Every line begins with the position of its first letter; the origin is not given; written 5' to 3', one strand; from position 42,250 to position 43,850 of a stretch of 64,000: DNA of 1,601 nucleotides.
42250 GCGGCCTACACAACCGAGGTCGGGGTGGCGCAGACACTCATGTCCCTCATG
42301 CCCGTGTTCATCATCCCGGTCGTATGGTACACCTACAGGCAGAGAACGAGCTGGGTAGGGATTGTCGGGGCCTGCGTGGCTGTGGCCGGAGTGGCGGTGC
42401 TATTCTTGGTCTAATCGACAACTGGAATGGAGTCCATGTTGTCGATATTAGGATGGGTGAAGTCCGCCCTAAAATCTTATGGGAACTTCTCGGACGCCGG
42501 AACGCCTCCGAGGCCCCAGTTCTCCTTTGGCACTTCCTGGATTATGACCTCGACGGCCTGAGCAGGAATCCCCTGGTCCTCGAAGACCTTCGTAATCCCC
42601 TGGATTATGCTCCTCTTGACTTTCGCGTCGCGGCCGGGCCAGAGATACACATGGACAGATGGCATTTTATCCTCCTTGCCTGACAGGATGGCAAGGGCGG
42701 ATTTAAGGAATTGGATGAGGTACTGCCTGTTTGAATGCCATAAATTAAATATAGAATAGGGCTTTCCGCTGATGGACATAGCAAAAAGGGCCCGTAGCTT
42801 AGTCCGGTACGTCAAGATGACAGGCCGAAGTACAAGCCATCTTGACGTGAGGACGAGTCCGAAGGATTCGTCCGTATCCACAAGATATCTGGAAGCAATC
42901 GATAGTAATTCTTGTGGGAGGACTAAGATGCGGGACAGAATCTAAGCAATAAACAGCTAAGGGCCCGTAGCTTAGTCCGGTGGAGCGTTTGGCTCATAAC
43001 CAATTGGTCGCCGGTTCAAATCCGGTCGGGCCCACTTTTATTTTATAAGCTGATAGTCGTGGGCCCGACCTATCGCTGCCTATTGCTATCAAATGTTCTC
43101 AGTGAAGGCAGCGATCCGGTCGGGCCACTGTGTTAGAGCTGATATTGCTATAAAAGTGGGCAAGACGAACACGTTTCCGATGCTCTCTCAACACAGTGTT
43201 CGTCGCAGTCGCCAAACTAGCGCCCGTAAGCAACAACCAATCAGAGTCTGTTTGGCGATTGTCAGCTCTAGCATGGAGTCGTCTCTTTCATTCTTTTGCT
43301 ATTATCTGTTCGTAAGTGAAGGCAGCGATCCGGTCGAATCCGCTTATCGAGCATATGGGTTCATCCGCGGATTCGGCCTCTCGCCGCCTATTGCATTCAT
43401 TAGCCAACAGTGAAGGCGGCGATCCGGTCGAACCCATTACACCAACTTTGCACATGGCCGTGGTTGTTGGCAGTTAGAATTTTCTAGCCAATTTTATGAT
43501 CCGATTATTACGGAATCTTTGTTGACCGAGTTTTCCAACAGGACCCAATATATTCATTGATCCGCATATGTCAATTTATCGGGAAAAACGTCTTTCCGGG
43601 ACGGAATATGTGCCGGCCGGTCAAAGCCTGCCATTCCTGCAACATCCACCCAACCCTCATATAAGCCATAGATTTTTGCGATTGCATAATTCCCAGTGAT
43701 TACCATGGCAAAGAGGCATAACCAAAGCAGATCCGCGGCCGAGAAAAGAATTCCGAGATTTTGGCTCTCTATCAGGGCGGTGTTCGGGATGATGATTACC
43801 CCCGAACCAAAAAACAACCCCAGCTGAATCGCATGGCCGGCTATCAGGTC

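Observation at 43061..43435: Three structured repeats downstream of the tRNA that mimic its acceptor/T-stem minihelix; the same family recurs at 6583-6647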

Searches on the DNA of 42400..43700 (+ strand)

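Call 32: search_rna_families(source=window, start=42400, end=43700, threshold=evalue, max_evalue=10)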
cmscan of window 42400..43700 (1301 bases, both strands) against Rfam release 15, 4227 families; matches with E-value up to 10: 8.
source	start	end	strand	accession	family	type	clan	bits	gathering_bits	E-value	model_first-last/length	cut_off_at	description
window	42961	43034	+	RF00005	tRNA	Gene; tRNA;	CL00001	66.4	29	6.3e-14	1-71/71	no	tRNA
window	43002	43058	-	RF02194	HPnc0260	Gene; antisense;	-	30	59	0.94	97-153/156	no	Bacterial antisense RNA HPnc0260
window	43010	43072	+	RF04321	tmRNA_permuted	Gene;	-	25.8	47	0.0056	36-98/213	no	permuted transfer-messenger RNA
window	42961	43035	-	RF04354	Plastid-ycf2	Cis-reg;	-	23.5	65.7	0.043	1-75/75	no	Plastid-ycf2 5UTR RNA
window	43124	43198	-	RF02944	c4-2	Gene; sRNA;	CL00128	21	41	0.25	1-79/79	no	c4-2 RNA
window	43407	43520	+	RF00020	U5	Gene; snRNA; splicing;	-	19.7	40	5.4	1-117/117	no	U5 spliceosomal RNA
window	42663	42793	-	RF01794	sok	Gene; antitoxin;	-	16.8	59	0.47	1-157/157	no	sok antitoxin (CssrC)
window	43332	43379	-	RF00584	SNORD105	Gene; snRNA; snoRNA; CD-box;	CL00075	15.4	45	6.8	1-87/87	no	Small nucleolar RNA SNORD105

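Call 48: build_rna_model(alignment_id=A1)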
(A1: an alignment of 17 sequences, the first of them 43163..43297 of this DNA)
Model R1 built from alignment A1 (17 sequences, 165 columns); structure: RNAalifold consensus.
model positions 131; base pairs 17; branch points 1; effective number of sequences 4.26; information 0.59 bits per position. Calibrated on 0.2 Mb of random sequence (short: E-values are rough).
structure used (alignment columns):
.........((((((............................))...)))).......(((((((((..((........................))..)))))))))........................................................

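Call 49: search_with_rna_model(model_id=R1, sources=[window, L007, L009, L010, L011, L012, L013, L014, L015, L016, L017, L018, L020, L021, L022, L023, L025, L026, L030], max_evalue=1)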
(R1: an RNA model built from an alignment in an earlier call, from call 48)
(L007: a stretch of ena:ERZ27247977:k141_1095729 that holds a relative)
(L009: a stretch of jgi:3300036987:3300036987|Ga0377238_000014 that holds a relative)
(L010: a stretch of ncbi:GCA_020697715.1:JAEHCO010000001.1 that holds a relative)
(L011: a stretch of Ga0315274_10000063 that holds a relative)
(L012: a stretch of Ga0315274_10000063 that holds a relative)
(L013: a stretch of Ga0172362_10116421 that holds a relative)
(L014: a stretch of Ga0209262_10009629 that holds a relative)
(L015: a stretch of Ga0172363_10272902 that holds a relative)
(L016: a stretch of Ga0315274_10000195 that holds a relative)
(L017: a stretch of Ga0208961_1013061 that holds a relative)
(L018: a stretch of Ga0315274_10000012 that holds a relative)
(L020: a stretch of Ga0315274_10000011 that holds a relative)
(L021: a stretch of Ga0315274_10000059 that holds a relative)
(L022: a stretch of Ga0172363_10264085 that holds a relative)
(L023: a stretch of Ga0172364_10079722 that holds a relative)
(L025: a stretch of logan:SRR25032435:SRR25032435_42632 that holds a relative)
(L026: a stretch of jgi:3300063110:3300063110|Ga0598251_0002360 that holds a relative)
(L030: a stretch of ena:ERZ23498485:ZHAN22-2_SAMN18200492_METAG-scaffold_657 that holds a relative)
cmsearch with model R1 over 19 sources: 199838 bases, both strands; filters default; matches with E-value up to 1: 26.
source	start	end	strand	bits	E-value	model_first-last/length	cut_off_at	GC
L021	10119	10249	+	130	2e-26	1-131/131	no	0.39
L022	834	965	-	128.1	5.4e-26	1-131/131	no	0.46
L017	1154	1285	-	126.7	1.1e-25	1-131/131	no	0.4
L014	1808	1933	-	117.9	1e-23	1-131/131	no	0.48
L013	1788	1917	+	117.3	1.4e-23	1-131/131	no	0.46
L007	7571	7704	-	116.4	2.2e-23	1-131/131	no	0.48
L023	1109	1242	-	112.6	1.5e-22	1-131/131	no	0.49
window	43164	43297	+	109.7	6.6e-22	1-131/131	no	0.49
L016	814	948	+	105.2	6.9e-21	1-131/131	no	0.41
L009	7242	7367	-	97.3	3.9e-19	1-131/131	no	0.41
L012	2070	2207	+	97.2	4.1e-19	1-131/131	no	0.51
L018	1497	1607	-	95.8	8.6e-19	23-131/131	5'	0.43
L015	146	272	-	94.6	1.6e-18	1-131/131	no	0.57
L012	2363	2492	+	94.5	1.6e-18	1-131/131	no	0.45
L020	9838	9975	-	87.8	5.1e-17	1-131/131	no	0.4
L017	994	1093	-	86.4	1e-16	1-131/131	no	0.41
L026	6208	6351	+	83.7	4.2e-16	1-131/131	no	0.49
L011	11815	11943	-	82.7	7e-16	1-131/131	no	0.49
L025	6186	6310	-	67.1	2e-12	1-131/131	no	0.53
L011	411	521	+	37.6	7.6e-06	1-131/131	no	0.5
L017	1246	1327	+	21.7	0.026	1-131/131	no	0.4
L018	1276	1394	+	19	0.1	1-131/131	no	0.43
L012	3552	3637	-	16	0.49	1-131/131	no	0.37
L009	7328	7404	+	15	0.79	1-131/131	no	0.39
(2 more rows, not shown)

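Call 60: search_with_rna_model(model_id=R1, sources=[window, L007, L009, L011, L012, L013, L014, L015, L016, L017, L020, L021, L022, L023, L025, L026], max_evalue=1e-8, make_alignment=true)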
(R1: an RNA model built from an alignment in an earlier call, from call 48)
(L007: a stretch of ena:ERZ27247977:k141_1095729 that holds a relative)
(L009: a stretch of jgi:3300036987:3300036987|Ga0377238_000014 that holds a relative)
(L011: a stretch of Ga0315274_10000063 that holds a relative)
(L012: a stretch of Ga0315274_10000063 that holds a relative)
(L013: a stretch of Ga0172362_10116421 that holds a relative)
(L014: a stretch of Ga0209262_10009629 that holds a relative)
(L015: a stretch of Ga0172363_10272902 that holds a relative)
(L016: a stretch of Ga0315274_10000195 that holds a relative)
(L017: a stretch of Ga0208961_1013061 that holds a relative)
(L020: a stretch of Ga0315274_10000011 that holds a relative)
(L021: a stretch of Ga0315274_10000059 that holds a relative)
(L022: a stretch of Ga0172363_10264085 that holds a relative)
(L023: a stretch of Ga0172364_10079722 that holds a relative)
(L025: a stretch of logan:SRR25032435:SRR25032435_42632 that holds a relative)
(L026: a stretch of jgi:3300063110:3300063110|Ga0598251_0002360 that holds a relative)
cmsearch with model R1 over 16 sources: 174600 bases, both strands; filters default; matches with E-value up to 1e-8: 18.
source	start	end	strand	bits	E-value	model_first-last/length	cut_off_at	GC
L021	10119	10249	+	130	1.8e-26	1-131/131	no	0.39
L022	834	965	-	128.1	4.7e-26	1-131/131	no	0.46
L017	1154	1285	-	126.7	9.7e-26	1-131/131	no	0.4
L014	1808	1933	-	117.9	8.9e-24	1-131/131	no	0.48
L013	1788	1917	+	117.3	1.2e-23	1-131/131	no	0.46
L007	7571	7704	-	116.4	2e-23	1-131/131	no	0.48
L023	1109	1242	-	112.6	1.3e-22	1-131/131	no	0.49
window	43164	43297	+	109.7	5.8e-22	1-131/131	no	0.49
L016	814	948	+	105.2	6.1e-21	1-131/131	no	0.41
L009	7242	7367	-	97.3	3.4e-19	1-131/131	no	0.41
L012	2070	2207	+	97.2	3.6e-19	1-131/131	no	0.51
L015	146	272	-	94.6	1.4e-18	1-131/131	no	0.57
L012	2363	2492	+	94.5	1.4e-18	1-131/131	no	0.45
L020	9838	9975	-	87.8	4.5e-17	1-131/131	no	0.4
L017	994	1093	-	86.4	8.9e-17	1-131/131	no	0.41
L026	6208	6351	+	83.7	3.7e-16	1-131/131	no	0.49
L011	11815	11943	-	82.7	6.1e-16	1-131/131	no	0.49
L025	6186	6310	-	67.1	1.7e-12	1-131/131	no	0.53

Alignment A2: 18 matches aligned to the model, 152 columns, each read 5' to 3' on its own strand. Consensus structure (alignment columns), stored with it:
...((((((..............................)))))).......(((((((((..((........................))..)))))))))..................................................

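Call 69: build_rna_model(alignment_id=A3, structure=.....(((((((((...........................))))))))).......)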
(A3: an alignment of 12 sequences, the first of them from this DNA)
Model R2 built from alignment A3 (12 sequences, 57 columns); structure: as given.
model positions 56; base pairs 9; branch points 0; effective number of sequences 12; information 0.978 bits per position. Calibrated on 0.2 Mb of random sequence (short: E-values are rough).
structure used (alignment columns):
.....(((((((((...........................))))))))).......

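Call 70: search_with_rna_model(model_id=R2, sources=[window, L007, L009, L010, L011, L012, L013, L014, L015, L016, L017, L018, L020, L021, L022, L023, L025, L026, L030], max_evalue=10)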
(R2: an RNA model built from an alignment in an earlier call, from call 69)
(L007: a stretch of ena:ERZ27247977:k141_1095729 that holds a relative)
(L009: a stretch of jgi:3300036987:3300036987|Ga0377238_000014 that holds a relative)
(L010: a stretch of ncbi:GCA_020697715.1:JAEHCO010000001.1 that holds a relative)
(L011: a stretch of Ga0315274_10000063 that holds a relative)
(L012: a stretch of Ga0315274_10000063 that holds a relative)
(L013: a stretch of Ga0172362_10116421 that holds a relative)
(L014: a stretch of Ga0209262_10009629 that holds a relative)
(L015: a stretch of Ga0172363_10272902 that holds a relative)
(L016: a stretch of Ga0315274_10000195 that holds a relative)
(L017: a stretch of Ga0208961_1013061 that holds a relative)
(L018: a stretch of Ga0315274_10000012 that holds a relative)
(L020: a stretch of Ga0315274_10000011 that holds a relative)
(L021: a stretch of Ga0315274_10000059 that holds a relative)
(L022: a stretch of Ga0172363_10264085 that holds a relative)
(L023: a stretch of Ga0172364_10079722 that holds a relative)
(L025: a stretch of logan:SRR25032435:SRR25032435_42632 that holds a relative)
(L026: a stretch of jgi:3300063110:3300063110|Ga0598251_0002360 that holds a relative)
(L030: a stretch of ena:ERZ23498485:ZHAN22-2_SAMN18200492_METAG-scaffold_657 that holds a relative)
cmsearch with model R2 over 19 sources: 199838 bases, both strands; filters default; matches with E-value up to 10: 17.
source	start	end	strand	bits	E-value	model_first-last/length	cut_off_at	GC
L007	7841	7896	-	73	4.6e-18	1-56/56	no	0.54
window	43375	43430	+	72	9.1e-18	1-56/56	no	0.61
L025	6449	6504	-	69.7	4.1e-17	1-56/56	no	0.52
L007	7747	7802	-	67.8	1.4e-16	1-56/56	no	0.52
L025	6355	6410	-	67.3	2e-16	1-56/56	no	0.48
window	43067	43122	+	66.9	2.6e-16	1-56/56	no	0.52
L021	10261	10316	+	63.3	2.8e-15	1-56/56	no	0.55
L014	1741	1796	-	62.8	3.8e-15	1-56/56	no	0.5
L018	1428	1484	-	61.2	1.1e-14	1-56/56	no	0.54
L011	12870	12925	-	58.2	8.1e-14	1-56/56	no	0.59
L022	766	821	-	52.5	3.3e-12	1-56/56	no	0.57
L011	13019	13075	-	20.6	0.0044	1-56/56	no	0.53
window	43278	43336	+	20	0.0066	1-56/56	no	0.46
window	43066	43121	-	12.3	1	1-56/56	no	0.52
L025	2869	2889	+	10.3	3.8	1-56/56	no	0.71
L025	1603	1638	+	9.5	6.2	1-56/56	no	0.69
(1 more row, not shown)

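Call 81: search_with_rna_model(model_id=R1, sources=[L032, L033, L034], max_evalue=1)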
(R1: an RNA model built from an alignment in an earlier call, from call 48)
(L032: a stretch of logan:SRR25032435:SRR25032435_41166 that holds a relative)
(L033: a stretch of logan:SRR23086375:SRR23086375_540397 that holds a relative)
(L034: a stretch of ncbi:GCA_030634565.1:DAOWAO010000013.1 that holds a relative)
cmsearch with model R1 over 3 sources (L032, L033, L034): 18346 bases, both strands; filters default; matches with E-value up to 1: 2.
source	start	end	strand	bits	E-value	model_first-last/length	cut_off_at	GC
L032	4201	4333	-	104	1.1e-21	1-131/131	no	0.44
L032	4294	4392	+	27.3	0.00014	1-131/131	no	0.46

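Call 82: search_with_rna_model(model_id=R2, sources=[L032, L033, L034], max_evalue=1)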
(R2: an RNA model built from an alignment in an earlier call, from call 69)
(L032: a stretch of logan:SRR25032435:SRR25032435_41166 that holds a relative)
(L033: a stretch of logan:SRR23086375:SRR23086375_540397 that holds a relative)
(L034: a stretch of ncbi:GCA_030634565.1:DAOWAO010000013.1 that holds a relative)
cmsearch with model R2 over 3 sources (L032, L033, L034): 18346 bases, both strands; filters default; matches with E-value up to 1: 1.
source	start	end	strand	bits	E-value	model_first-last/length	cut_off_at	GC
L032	4375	4430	-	61.3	9.3e-16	1-56/56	no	0.46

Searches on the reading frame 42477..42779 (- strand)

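Call 16: search_protein_families(library=pfam, proteins=[window:42477-42779:-], max_evalue=0.001)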
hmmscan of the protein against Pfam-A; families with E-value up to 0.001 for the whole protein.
window:42477-42779:- (100 aa): 2 families
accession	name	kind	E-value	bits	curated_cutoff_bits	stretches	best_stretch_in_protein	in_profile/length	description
PF01361.26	Tautomerase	-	1.4e-11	44.5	22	1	40-94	1-56/60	Tautomerase enzyme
PF14552.11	Tautomerase_2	-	1.7e-07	31.6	28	1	34-91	24-82/82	Tautomerase enzyme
